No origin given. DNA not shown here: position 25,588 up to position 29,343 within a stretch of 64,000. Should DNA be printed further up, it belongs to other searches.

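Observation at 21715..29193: Complete His-Asp-His-Asp phosphorelay wired to a bifunctional c-di-GMP enzyme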

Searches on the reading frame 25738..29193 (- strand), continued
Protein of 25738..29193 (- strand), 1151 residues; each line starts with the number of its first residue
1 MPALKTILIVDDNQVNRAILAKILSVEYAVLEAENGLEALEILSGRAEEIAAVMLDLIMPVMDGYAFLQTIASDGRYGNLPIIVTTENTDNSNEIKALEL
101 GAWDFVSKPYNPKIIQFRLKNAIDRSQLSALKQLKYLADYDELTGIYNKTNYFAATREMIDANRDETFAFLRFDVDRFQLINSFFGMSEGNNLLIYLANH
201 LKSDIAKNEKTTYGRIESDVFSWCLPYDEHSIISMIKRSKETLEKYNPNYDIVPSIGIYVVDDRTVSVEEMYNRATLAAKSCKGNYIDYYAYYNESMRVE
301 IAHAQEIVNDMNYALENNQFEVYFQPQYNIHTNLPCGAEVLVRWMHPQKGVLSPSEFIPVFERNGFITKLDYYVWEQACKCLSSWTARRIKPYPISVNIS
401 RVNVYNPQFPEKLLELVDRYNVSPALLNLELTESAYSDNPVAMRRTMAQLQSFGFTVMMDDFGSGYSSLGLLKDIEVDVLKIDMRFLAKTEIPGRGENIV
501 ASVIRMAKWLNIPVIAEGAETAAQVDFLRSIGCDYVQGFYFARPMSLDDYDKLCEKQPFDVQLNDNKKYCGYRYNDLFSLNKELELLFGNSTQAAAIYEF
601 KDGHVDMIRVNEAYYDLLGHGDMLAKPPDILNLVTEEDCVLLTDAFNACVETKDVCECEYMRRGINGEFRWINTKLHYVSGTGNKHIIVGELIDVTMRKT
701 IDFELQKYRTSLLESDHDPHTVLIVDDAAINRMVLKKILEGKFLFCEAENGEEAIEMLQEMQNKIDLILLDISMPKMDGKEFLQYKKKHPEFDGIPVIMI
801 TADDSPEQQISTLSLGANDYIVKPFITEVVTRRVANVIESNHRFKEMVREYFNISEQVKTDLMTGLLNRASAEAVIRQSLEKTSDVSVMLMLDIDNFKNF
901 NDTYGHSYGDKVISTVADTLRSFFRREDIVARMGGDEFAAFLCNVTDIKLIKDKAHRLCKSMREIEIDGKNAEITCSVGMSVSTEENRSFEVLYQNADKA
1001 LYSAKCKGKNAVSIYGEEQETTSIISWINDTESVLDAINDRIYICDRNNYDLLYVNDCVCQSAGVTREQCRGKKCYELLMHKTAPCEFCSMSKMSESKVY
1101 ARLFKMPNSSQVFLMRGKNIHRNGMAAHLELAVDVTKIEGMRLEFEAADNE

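Call 14: find_encoding_contigs(protein=P0018, flank=7000, max_places=2)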
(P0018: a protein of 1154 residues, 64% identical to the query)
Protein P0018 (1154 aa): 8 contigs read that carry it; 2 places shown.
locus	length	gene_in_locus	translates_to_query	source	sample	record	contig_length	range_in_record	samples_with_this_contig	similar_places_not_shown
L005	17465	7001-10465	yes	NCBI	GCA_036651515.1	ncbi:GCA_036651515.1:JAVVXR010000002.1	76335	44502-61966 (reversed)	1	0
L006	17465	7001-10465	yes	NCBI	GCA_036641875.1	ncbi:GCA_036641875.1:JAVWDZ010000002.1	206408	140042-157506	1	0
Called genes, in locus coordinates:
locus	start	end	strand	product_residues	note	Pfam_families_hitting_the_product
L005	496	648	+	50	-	-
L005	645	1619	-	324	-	PF04199:Cyclase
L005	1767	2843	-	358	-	PF04166:PdxA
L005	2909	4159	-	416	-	PF07005:SBD_N, PF17042:NBD_C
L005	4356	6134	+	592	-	PF06506:PrpR_N, PF00158:Sigma54_activat, PF14532:Sigma54_activ_2, PF25601:AAA_lid_14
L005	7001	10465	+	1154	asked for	PF00072:Response_reg, PF00990:GGDEF, PF24898:GGDEF_GdpP (faint), PF00563:EAL, PF00989:PAS (faint), PF08447:PAS_3 (faint), PF00072:Response_reg, PF00990:GGDEF, +2 more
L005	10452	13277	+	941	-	PF00512:HisKA, PF02518:HATPase_c, PF00072:Response_reg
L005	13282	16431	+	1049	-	PF00989:PAS (faint), PF08447:PAS_3, PF08448:PAS_4 (faint), PF13426:PAS_9 (weak), PF08447:PAS_3, PF00512:HisKA, PF02518:HATPase_c, PF00072:Response_reg, +1 more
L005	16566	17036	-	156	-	-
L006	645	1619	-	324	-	PF04199:Cyclase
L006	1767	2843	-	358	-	PF04166:PdxA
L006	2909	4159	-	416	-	PF07005:SBD_N, PF17042:NBD_C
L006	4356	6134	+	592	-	PF06506:PrpR_N, PF00158:Sigma54_activat, PF14532:Sigma54_activ_2, PF25601:AAA_lid_14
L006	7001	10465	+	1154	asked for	PF00072:Response_reg, PF00990:GGDEF, PF24898:GGDEF_GdpP (faint), PF00563:EAL, PF00989:PAS (faint), PF08447:PAS_3 (faint), PF00072:Response_reg, PF00990:GGDEF, +2 more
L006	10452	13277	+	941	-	PF00512:HisKA, PF02518:HATPase_c, PF00072:Response_reg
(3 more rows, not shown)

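Call 15: find_encoding_contigs(protein=P0114, flank=7000, max_places=3)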
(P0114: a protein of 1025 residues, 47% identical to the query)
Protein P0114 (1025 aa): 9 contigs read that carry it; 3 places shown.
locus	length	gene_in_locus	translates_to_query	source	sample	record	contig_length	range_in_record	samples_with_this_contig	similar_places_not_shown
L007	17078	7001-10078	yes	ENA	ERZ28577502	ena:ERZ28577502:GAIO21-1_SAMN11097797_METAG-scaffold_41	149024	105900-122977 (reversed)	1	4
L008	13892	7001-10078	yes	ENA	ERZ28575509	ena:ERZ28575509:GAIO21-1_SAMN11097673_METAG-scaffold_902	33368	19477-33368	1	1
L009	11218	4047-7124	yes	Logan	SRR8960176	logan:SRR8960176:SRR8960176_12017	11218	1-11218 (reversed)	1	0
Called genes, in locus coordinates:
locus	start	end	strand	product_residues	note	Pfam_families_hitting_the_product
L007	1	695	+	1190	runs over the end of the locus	PF02463:SMC_N, PF13175:AAA_15, PF13304:AAA_21 (weak), PF13476:AAA_23, PF06470:SMC_hinge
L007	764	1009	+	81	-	PF24460:DUF7575 (faint)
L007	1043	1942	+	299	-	PF02881:SRP54_N, PF13604:AAA_30 (weak), PF00004:AAA (faint), PF00448:SRP54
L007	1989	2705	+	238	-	PF01138:RNase_PH, PF03725:RNase_PH_C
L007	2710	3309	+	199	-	PF01725:Ham1p_like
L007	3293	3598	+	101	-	PF01985:CRS1_YhbY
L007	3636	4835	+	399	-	PF01467:CTP_transf_like, PF01966:HD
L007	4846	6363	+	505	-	-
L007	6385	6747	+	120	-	PF02410:RsfS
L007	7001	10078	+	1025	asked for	PF00072:Response_reg, PF24898:GGDEF_GdpP (faint), PF00990:GGDEF, PF00563:EAL, PF00072:Response_reg, PF00990:GGDEF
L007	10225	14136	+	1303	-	PF08447:PAS_3 (faint), PF08448:PAS_4 (faint), PF13426:PAS_9 (faint), PF00512:HisKA, PF02518:HATPase_c, PF00072:Response_reg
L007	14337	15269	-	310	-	-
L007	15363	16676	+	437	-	PF00438:S-AdoMet_synt_N, PF02772:S-AdoMet_synt_M, PF02773:S-AdoMet_synt_C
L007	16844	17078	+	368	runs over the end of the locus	PF13439:Glyco_transf_4, PF13579:Glyco_trans_4_4, PF20706:GT4-conflict (weak), PF00534:Glycos_transf_1, PF13692:Glyco_trans_1_4, PF13524:Glyco_trans_1_2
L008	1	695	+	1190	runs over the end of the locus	PF02463:SMC_N, PF13175:AAA_15, PF13304:AAA_21 (weak), PF13476:AAA_23, PF06470:SMC_hinge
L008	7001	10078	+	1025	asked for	PF00072:Response_reg, PF24898:GGDEF_GdpP (faint), PF00990:GGDEF, PF00563:EAL, PF00072:Response_reg, PF00990:GGDEF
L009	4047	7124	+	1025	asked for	PF00072:Response_reg, PF24898:GGDEF_GdpP (faint), PF00990:GGDEF, PF00563:EAL, PF00072:Response_reg, PF00990:GGDEF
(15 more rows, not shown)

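Call 16: search_protein_families(library=pfam, proteins=[L002:10434-15158:+, L005:10452-13277:+, L005:13282-16431:+, L007:10225-14136:+, L005:16566-17036:-, L007:14337-15269:-], max_evalue=0.01)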
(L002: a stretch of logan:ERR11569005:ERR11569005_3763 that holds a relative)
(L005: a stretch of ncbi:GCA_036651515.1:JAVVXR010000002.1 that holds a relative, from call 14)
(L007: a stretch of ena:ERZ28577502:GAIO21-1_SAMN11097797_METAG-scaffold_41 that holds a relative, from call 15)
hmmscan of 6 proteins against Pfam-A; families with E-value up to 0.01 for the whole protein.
L002:10434-15158:+ (1574 aa): 9 families
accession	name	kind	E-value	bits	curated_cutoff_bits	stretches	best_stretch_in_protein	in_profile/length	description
PF00072.30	Response_reg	-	2.9e-46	156.6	30.2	2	1445-1561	1-110/111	Response regulator receiver domain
PF02518.31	HATPase_c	-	1.7e-28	99.7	26.4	1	1166-1281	1-109/111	Histidine kinase-, DNA gyrase B-, and HSP90-like ATPase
PF08447.18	PAS_3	-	3.5e-28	98.1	25.6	2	418-499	2-82/89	PAS fold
PF13426.13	PAS_9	-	4.2e-23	82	27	1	412-509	8-102/103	PAS domain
PF08448.16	PAS_4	-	4.3e-15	56.3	23.1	1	318-381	47-108/110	PAS fold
PF00512.31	HisKA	-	1.8e-14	54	26.9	1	1053-1119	1-66/66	His Kinase A (phospho-acceptor) domain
PF00989.32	PAS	-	3.3e-11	43.6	22.6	0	394-506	2-111/113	PAS fold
PF13188.13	PAS_8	-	0.0006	20.1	21.8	0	395-450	3-54/65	PAS domain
PF02416.21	TatA_B_E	-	0.0011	18.6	21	1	746-779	15-48/53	mttA/Hcf106 family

L005:10452-13277:+ (941 aa): 6 families
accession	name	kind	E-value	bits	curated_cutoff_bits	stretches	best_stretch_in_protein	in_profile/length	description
PF00072.30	Response_reg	-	9.3e-45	151.8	30.2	2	817-933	1-110/111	Response regulator receiver domain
PF02518.31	HATPase_c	-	1.4e-26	93.6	26.4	1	538-653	1-109/111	Histidine kinase-, DNA gyrase B-, and HSP90-like ATPase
PF00512.31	HisKA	-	6.4e-15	55.4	26.9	1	425-491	1-66/66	His Kinase A (phospho-acceptor) domain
PF08447.18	PAS_3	-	7.2e-05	23.4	25.6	1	73-132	31-89/89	PAS fold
PF08448.16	PAS_4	-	0.0012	19.5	23.1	1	74-140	45-110/110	PAS fold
PF13750.12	Big_3_3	-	0.0029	17.7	27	1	339-386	102-149/157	Bacterial Ig-like domain (group 3)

L005:13282-16431:+ (1049 aa): 8 families
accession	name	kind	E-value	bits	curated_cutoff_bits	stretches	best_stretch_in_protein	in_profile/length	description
PF02518.31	HATPase_c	-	7.3e-29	100.9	26.4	1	785-901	1-110/111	Histidine kinase-, DNA gyrase B-, and HSP90-like ATPase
PF08447.18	PAS_3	-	6.4e-26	90.9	25.6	2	163-247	2-85/89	PAS fold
PF00072.30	Response_reg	-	2.1e-22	79.8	30.2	1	930-1045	2-110/111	Response regulator receiver domain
PF00512.31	HisKA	-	4.7e-19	68.6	26.9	1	672-738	1-66/66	His Kinase A (phospho-acceptor) domain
PF13426.13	PAS_9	-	1.5e-16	61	27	1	19-124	3-102/103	PAS domain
PF08448.16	PAS_4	-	3.6e-08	34.1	23.1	0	468-523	54-109/110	PAS fold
PF13188.13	PAS_8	-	1.8e-06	28.1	21.8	1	16-58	10-51/65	PAS domain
PF00989.32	PAS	-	1.9e-06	28.3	22.6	0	139-244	2-103/113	PAS fold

L007:10225-14136:+ (1303 aa): 7 families
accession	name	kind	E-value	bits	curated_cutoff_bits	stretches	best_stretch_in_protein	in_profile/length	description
PF00072.30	Response_reg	-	3.3e-43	146.8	30.2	2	1174-1290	1-110/111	Response regulator receiver domain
PF02518.31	HATPase_c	-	3.6e-26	92.2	26.4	1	894-1010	1-109/111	Histidine kinase-, DNA gyrase B-, and HSP90-like ATPase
PF00512.31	HisKA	-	1.9e-15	57.1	26.9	1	781-847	1-66/66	His Kinase A (phospho-acceptor) domain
PF08447.18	PAS_3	-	5.9e-12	46.1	25.6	1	144-225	2-82/89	PAS fold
PF13426.13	PAS_9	-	5.1e-10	40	27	0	289-368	27-103/103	PAS domain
PF08448.16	PAS_4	-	1.7e-08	35.1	23.1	0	426-494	41-107/110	PAS fold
PF00989.32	PAS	-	0.00028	21.3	22.6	0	34-56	21-43/113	PAS fold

L005:16566-17036:- (156 aa): 0 families

L007:14337-15269:- (310 aa): 1 family
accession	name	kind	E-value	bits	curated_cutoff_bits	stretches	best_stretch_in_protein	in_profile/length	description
PF01694.28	Rhomboid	-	0.001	19.7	22.6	1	91-191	2-100/143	Rhomboid domain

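Call 21: find_related_loci(query=A1, collection=genome_contigs, flank=10000)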
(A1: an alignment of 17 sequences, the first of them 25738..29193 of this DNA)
Query A1 (1151 aa) in genome_contigs; peptide patterns used: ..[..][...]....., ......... (x = any residue, [..] = any of these).
600 stretches matched a pattern (row limit reached: there are more); 575 encode a relative of the query (tblastn E <= 1e-3); the best 80 are kept; 80 distinct loci.
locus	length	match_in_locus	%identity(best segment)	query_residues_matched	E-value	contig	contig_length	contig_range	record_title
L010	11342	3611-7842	67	1-1141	0e+0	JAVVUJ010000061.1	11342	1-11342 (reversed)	MAG: Anaerovorax sp. isolate CGS10Y2-bin52 NODE_5510_length_11342_cov_5.698857, whole genome shotgun sequence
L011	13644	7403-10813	67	1-1139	0e+0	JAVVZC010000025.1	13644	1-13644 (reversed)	MAG: Oscillospiraceae bacterium isolate CGS10Y3-bin66 NODE_4741_length_13644_cov_255.038193, whole genome shotgun sequen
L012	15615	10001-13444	64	3-1150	0e+0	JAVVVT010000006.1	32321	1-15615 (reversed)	MAG: Oscillospiraceae bacterium isolate CGS10Y2-bin85 NODE_6_length_32321_cov_3.317889, whole genome shotgun sequence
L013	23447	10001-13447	65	1-1151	0e+0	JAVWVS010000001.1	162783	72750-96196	MAG: Lachnospiraceae bacterium isolate CGS3Y4-bin50 NODE_68_length_162783_cov_12.605427, whole genome shotgun sequence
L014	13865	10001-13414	63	1-1139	0e+0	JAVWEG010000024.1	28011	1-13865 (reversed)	MAG: Oscillospiraceae bacterium isolate CGS1Y1-bin13 NODE_24_length_28011_cov_3.971826, whole genome shotgun sequence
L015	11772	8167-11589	63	1-1141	0e+0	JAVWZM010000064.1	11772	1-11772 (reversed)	MAG: Oscillospiraceae bacterium isolate CGS5Y1-bin86 NODE_64_length_11772_cov_4.276357, whole genome shotgun sequence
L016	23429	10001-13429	59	1-1143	0e+0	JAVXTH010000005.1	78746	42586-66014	MAG: Erysipelotrichaceae bacterium isolate CGS6M4-bin48 NODE_231_length_78746_cov_304.583281, whole genome shotgun seque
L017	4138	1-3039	64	7-1140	0e+0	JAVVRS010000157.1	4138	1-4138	MAG: Oscillospiraceae bacterium isolate CGS10Y1-bin9 NODE_23520_length_4138_cov_4.689689, whole genome shotgun sequence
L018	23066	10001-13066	64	1-1022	0e+0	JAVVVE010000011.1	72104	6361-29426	MAG: Lachnospiraceae bacterium isolate CGS10Y2-bin71 NODE_304_length_72104_cov_10.270510, whole genome shotgun sequence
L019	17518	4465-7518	61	1-1018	0e+0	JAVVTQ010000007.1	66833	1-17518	MAG: Oscillospiraceae bacterium isolate CGS10Y2-bin32 NODE_7_length_66833_cov_4.475822, whole genome shotgun sequence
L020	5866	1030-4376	65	1-1131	0e+0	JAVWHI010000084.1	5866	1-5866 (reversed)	MAG: Oscillospiraceae bacterium isolate CGS1Y2-bin3 NODE_12110_length_5866_cov_3.942351, whole genome shotgun sequence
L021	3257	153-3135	68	1-1023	0e+0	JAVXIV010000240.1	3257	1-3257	MAG: Hungatella sp. isolate CGS5Y4-bin65 NODE_23524_length_3257_cov_4.392255, whole genome shotgun sequence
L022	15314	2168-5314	52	3-1018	0e+0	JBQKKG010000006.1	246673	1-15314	Lachnospiraceae bacterium LCP25S3_G4 contig00006, whole genome shotgun sequence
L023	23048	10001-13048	45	1-1017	0e+0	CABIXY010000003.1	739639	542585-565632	Eubacteriaceae bacterium isolate MGYG-HGUT-00063 genome assembly, contig: .14207_7_28.3, whole genome shotgun sequence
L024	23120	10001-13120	64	1-1023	0e+0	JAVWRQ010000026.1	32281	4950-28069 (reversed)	MAG: Clostridium sp. isolate CGS3Y2-bin62 NODE_1110_length_32281_cov_12.401415, whole genome shotgun sequence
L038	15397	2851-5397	48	1-1016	0e+0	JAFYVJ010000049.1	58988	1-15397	MAG: Roseburia sp. isolate RGIG7456 Water_buffalos_Colon-1__c620010, whole genome shotgun sequence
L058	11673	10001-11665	57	5-1016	0e+0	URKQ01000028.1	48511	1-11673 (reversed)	uncultured Clostridium sp. isolate UMGS1088 genome assembly, contig: NODE_253_length_48511_cov_8.077260, whole genome sh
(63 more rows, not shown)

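Call 40: search_solved_structures(query=window:25738-29193:-, max_evalue=1e-10)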
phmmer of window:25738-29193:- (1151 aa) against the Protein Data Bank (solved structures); distinct sequences matched with E-value up to 1e-10: 188 (the best 60 are shown).
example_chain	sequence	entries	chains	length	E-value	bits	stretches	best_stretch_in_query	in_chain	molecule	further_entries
4rnh_A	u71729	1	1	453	8e-78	265.4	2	291-553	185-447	Motility regulator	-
4rnf_A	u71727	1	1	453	1.9e-76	260.8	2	291-553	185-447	Motility regulator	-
5m3c_A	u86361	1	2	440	8.7e-68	232.2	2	293-549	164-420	Diguanylate cyclase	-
4rni_A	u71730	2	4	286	4.9e-55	189.9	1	300-553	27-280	Motility regulator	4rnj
9cmf_A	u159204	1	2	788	1.1e-46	162.2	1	310-549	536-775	Oxygen sensor protein DosP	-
9clo_A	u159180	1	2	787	1.2e-46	162.2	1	309-549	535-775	Oxygen sensor protein DosP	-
9bgv_A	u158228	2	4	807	1.2e-46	162.1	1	309-549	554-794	Oxygen sensor protein DosP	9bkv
9cdr_A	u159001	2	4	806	1.3e-46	162.1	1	309-549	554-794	Oxygen sensor protein DosP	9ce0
5xgb_A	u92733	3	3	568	7.3e-45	156.3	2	309-546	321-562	Uncharacterized protein | Uncharacterized protein PA0861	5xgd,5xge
5m1t_A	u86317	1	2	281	8.2e-44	152.8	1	297-548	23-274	MucR Phosphodiesterase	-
3sy8_A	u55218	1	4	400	9e-42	146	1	298-552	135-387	RocR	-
8arv_A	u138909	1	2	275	1.8e-41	145.1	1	303-548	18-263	Bifunctional diguanylate cyclase/phosphodiesterase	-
2wb4_A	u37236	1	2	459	5.3e-40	140.1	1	856-1012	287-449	DIGUANYLATE CYCLASE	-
9g85_A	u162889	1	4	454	5.7e-40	140.1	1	856-1012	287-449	Response regulator PleD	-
1w25_A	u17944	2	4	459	5.8e-40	140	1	856-1012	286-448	STALKED-CELL DIFFERENTIATION CONTROLLING PROTEIN | RESPONSE REGULATOR PLED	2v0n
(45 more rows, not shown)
